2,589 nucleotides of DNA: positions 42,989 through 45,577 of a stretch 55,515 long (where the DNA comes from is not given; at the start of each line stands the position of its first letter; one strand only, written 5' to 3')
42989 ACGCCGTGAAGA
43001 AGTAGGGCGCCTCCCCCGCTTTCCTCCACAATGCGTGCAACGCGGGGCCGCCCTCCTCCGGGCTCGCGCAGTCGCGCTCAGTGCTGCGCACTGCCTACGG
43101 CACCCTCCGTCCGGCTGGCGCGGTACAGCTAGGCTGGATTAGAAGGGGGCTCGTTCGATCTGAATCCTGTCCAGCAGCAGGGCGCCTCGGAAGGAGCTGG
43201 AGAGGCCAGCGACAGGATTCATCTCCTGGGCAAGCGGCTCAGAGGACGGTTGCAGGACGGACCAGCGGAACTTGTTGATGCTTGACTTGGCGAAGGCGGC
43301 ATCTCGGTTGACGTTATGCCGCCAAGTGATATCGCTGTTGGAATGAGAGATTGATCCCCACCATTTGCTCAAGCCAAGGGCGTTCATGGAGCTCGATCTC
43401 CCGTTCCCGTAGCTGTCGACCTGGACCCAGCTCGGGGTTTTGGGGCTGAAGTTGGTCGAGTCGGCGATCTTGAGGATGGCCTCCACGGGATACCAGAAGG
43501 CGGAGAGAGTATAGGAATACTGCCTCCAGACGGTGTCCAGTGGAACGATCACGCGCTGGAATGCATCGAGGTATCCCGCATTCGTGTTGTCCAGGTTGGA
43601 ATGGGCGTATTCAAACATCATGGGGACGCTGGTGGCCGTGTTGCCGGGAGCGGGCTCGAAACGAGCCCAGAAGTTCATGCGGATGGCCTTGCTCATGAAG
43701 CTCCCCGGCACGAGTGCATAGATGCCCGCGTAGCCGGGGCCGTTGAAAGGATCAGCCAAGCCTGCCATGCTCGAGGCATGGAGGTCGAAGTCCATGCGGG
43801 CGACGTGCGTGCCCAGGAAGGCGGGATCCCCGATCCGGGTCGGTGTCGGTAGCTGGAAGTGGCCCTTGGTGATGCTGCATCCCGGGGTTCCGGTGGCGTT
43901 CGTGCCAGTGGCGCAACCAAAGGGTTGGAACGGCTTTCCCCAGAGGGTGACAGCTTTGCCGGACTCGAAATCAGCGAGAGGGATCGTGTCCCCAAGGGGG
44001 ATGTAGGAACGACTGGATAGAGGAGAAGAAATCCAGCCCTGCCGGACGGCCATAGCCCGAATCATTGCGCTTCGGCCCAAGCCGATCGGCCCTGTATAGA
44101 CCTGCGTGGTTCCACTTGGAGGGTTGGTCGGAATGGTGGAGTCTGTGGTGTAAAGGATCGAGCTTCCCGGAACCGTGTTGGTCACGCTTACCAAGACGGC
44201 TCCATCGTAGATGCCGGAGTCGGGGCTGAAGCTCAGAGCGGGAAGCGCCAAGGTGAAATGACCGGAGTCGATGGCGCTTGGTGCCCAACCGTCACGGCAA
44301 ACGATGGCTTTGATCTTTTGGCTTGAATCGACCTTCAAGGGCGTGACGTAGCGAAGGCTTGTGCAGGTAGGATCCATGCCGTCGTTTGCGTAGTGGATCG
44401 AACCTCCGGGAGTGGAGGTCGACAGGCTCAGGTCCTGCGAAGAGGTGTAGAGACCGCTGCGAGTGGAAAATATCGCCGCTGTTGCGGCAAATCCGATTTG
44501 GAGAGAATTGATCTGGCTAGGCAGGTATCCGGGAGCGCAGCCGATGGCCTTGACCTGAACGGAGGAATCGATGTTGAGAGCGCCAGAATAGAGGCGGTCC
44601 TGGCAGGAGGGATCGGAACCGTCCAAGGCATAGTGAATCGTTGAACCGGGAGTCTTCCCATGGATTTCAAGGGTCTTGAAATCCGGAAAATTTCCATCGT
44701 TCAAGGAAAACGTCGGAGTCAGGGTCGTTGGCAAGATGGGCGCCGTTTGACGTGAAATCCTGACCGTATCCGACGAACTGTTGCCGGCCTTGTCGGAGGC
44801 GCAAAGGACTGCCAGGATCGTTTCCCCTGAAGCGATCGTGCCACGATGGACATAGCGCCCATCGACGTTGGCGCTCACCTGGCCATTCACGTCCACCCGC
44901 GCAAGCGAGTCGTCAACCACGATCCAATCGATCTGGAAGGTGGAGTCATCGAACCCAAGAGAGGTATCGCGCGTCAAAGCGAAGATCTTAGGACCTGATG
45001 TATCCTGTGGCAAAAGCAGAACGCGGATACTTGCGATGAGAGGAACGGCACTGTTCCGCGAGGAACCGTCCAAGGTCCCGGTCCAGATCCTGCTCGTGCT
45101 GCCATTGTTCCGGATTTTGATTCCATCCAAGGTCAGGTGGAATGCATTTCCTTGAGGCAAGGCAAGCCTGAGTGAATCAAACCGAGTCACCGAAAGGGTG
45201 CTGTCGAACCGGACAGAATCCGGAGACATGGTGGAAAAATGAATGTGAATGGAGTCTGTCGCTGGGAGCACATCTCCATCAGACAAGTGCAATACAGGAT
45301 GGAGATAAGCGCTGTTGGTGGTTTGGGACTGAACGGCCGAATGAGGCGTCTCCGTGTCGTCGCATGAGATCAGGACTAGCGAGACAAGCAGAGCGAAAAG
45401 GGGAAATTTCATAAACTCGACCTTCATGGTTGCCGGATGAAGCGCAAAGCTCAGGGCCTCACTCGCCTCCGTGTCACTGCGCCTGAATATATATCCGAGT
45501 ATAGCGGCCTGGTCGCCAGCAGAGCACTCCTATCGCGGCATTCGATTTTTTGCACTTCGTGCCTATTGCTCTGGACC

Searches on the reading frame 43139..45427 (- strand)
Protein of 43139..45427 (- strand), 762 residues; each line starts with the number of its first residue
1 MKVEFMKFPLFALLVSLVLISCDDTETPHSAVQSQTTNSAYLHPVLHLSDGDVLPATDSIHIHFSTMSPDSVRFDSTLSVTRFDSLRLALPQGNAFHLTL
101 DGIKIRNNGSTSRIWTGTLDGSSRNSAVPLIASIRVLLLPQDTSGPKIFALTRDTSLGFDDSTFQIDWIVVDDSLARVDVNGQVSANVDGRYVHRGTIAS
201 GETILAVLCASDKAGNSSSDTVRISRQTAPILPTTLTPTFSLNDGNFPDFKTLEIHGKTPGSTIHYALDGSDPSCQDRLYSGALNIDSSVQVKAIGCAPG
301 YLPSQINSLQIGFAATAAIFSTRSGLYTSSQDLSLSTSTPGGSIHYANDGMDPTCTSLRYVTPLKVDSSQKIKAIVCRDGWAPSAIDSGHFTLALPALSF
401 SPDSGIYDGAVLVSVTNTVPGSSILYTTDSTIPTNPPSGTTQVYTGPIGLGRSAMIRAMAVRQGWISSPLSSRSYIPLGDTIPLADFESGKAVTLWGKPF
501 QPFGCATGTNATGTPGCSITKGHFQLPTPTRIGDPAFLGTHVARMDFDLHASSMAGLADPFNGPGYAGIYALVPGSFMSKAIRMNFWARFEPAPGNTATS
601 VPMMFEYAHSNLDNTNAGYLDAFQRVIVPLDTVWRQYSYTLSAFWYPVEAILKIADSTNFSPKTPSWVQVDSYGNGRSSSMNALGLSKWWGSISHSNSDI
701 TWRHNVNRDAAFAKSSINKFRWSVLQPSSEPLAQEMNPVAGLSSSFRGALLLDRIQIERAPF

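Call 53: search_protein_families(library=pfam, proteins=[window:43139-45427:-], max_evalue=0.001)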
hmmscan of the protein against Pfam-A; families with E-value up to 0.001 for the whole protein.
window:43139-45427:- (762 aa): 3 families
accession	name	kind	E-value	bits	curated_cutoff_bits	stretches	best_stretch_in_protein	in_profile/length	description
PF13290.12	CHB_HEX_C_1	-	1.8e-38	130.8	22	3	324-386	3-65/67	Chitobiase/beta-hexosaminidase C-terminal domain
PF13287.12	Fn3_assoc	-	3.5e-34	117.1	23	3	254-309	2-57/59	Fn3 associated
PF09136.16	Glucodextran_B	-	4.2e-05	23.8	27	1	162-227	17-82/83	Glucodextranase, domain B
